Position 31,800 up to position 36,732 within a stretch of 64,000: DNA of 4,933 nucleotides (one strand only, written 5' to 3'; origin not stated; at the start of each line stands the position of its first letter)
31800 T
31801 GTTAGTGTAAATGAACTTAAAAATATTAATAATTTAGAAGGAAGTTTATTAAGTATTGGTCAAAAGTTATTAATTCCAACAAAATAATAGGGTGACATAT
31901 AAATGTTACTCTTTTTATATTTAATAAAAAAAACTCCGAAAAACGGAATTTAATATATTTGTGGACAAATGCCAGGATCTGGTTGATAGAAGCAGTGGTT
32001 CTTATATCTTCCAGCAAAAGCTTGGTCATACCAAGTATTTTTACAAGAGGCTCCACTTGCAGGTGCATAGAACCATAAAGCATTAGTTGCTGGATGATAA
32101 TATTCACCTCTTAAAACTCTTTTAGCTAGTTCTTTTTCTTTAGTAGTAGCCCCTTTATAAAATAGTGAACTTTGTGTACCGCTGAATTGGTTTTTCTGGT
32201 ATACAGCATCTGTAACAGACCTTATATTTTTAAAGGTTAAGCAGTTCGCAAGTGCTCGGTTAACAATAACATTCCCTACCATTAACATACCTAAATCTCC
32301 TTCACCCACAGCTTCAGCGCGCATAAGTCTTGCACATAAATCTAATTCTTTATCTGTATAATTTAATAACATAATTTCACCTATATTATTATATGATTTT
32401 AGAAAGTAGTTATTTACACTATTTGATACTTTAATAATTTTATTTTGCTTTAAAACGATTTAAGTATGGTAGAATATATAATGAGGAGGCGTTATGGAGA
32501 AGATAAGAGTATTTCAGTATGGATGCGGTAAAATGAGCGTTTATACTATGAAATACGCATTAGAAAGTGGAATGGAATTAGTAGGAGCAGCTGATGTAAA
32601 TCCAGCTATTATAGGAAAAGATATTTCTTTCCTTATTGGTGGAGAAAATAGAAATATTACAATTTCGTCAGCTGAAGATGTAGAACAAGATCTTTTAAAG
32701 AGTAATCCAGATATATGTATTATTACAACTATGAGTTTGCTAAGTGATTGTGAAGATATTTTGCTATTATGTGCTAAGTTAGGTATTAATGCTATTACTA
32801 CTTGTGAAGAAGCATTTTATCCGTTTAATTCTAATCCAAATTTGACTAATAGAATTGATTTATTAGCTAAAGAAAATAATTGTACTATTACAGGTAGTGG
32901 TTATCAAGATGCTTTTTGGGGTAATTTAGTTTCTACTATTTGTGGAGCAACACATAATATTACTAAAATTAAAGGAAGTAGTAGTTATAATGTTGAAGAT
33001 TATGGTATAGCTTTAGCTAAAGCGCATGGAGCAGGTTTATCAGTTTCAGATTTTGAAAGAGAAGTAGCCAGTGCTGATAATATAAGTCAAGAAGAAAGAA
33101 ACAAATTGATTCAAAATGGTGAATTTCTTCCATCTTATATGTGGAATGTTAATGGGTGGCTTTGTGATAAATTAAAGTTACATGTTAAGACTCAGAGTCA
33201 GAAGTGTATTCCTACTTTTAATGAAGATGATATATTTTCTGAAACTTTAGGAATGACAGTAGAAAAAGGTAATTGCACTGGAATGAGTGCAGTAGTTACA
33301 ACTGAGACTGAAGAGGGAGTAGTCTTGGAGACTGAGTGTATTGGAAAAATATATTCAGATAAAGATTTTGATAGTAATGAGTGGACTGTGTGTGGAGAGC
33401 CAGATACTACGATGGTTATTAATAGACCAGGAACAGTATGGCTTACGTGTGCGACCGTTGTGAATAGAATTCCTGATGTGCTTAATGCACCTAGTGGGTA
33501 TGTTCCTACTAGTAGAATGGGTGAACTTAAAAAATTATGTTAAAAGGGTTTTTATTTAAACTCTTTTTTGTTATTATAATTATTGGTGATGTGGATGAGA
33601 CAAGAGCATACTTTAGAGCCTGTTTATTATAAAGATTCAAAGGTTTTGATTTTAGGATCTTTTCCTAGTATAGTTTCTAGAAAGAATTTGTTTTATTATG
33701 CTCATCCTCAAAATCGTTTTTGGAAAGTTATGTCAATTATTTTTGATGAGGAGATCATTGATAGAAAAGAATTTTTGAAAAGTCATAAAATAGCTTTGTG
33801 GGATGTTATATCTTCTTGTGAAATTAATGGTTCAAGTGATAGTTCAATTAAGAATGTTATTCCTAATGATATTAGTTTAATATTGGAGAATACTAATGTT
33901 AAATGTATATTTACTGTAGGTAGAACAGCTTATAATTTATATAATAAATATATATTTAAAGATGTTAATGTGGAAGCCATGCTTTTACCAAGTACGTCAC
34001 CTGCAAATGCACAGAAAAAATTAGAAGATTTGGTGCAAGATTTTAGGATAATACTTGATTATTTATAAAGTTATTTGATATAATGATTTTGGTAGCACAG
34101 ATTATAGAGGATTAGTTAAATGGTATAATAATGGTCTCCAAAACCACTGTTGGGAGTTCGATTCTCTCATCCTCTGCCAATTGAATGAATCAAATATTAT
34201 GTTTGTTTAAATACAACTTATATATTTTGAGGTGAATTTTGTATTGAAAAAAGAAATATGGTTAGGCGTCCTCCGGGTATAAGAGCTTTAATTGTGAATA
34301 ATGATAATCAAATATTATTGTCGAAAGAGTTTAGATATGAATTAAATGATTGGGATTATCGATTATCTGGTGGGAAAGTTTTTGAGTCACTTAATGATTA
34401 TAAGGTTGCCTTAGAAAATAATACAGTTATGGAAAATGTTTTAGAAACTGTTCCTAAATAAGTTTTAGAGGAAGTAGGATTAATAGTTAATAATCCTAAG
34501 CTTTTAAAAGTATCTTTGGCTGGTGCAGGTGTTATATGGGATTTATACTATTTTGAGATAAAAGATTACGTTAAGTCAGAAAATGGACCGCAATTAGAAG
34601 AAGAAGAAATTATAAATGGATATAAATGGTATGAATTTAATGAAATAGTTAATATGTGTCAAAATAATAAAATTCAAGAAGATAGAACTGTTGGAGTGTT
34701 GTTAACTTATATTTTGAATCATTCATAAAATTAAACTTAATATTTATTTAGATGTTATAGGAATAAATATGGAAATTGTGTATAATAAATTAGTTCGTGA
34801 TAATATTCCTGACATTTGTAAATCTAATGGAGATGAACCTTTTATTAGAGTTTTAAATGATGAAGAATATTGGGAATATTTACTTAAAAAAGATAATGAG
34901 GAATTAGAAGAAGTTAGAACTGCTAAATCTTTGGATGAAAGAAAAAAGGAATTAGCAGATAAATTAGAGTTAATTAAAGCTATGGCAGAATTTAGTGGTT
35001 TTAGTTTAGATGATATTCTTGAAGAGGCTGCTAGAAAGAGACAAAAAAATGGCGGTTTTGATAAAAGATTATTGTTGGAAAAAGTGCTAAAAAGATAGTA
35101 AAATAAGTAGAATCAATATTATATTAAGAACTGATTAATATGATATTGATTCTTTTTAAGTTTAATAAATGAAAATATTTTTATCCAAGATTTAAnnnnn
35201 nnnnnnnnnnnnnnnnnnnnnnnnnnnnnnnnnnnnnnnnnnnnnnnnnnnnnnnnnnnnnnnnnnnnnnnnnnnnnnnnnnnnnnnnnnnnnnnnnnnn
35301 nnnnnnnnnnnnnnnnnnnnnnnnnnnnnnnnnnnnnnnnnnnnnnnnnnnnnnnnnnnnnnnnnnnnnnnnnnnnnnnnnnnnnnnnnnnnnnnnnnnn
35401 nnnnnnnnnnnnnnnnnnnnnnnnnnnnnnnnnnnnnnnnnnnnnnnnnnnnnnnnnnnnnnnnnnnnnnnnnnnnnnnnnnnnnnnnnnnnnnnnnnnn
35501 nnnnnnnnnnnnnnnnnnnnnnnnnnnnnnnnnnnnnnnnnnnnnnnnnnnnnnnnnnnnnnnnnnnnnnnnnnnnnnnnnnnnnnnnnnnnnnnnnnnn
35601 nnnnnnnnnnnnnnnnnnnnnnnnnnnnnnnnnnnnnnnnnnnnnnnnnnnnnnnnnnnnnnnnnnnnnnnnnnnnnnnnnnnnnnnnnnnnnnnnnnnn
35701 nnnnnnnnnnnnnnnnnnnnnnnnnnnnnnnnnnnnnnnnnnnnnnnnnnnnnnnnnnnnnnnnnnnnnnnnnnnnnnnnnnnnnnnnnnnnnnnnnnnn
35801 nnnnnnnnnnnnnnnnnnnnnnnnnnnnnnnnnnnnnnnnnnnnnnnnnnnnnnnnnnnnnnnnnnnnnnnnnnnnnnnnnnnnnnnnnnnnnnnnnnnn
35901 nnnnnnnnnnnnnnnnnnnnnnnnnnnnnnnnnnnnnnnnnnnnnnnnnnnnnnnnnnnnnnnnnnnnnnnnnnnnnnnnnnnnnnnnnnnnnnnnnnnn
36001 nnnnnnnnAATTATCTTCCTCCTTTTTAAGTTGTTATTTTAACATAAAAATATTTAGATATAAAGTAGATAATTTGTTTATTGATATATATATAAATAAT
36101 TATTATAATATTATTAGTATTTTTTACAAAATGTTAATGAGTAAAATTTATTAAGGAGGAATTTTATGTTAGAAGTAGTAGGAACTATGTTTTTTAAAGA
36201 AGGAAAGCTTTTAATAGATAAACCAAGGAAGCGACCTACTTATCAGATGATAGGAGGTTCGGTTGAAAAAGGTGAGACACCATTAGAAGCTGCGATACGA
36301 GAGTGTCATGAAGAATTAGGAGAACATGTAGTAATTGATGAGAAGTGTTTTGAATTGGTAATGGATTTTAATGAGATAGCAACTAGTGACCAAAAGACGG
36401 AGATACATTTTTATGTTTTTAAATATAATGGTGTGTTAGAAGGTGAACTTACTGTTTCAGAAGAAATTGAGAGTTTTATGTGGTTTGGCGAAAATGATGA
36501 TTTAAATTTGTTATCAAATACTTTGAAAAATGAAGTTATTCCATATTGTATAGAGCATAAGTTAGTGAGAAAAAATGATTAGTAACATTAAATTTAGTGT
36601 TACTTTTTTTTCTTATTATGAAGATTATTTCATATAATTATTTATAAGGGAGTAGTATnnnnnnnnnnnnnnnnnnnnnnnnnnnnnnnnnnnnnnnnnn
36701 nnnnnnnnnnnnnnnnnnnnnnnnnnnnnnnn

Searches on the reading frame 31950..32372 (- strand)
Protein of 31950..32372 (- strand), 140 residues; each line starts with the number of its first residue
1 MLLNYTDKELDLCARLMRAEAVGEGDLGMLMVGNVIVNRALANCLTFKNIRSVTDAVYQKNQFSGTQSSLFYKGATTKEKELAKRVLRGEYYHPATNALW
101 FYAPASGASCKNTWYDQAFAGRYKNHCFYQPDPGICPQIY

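Call 7: search_protein_families(library=pfam, proteins=[window:31950-32372:-])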
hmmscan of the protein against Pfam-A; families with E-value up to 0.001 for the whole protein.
window:31950-32372:- (140 aa): 1 family
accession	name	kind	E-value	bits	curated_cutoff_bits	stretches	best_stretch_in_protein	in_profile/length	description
PF07486.17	Hydrolase_2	-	1.2e-19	71.2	27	1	23-129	1-100/100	Cell Wall Hydrolase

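Call 75: search_protein_families(library=ncbifam, proteins=[window:31950-32372:-], max_evalue=0.001)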
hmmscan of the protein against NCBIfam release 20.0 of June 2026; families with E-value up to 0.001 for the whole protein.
window:31950-32372:- (140 aa): 1 family
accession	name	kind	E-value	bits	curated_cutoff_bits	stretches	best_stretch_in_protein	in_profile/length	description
TIGR02869.1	spore_SleB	equivalog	1.6e-10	41.2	236.5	1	5-109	84-182/201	spore cortex-lytic enzyme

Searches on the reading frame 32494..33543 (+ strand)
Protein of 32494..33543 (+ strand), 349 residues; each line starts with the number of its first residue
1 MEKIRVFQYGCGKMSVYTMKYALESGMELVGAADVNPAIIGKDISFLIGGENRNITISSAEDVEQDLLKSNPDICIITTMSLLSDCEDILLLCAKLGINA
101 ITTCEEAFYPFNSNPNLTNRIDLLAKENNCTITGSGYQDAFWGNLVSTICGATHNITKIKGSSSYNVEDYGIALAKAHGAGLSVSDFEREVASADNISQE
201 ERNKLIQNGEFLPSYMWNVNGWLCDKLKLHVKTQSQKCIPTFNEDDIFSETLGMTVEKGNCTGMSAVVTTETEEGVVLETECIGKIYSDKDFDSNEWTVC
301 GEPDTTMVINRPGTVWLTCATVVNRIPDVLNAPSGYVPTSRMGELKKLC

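Call 7: search_protein_families(library=pfam, proteins=[window:32494-33543:+])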
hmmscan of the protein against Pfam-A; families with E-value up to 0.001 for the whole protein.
window:32494-33543:+ (349 aa): 1 family
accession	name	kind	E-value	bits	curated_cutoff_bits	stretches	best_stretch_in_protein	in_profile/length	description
PF19328.4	DAP_DH_C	-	4.5e-08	33.4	23.3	0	246-336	91-184/206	2,4-diaminopentanoate dehydrogenase C-terminal domain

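Call 24: search_protein_families(library=ncbifam, proteins=[window:32494-33543:+], max_evalue=0.00001)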
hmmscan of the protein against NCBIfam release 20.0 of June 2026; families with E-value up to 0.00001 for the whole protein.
window:32494-33543:+ (349 aa): 1 family
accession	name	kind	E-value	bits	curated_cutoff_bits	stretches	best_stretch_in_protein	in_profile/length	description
NF040740.1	ornith_Ord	equivalog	5.8e-33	114.7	400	1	4-337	1-322/335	2,4-diaminopentanoate dehydrogenase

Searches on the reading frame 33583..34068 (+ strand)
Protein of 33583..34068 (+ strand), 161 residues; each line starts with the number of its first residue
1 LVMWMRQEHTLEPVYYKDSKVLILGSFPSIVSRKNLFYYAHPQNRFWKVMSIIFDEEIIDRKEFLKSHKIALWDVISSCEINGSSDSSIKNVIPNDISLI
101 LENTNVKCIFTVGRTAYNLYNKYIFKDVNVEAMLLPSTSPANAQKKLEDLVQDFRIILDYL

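Call 22: search_protein_families(library=ncbifam, proteins=[window:33583-34068:+], max_evalue=0.00001)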
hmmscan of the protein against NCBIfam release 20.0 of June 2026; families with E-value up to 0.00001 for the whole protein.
window:33583-34068:+ (161 aa): 1 family
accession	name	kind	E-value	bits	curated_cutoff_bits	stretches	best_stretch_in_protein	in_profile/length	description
TIGR04274.1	hypoxanDNAglyco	equivalog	9.1e-40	136.2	80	1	11-149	2-145/150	DNA-deoxyinosine glycosylase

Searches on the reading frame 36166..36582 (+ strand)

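Call 22: search_protein_families(library=ncbifam, proteins=[window:36166-36582:+], max_evalue=0.00001)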
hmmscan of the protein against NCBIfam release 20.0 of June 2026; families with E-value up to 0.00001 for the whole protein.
window:36166-36582:+ (138 aa): 3 families
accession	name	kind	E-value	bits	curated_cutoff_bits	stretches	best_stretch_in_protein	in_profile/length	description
NF012016.0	PRK15472.1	equivalog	1.3e-06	28.2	95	1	26-111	33-121/141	nucleoside triphosphatase NudI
TIGR02705.1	nudix_YtkD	equivalog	3.7e-06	26.6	154.4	1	13-55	35-76/156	RNA deprotection pyrophosphohydrolase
NF006961.0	PRK09438.1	equivalog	5.8e-06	25.8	103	1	15-59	23-67/151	dihydroneopterin triphosphate diphosphatase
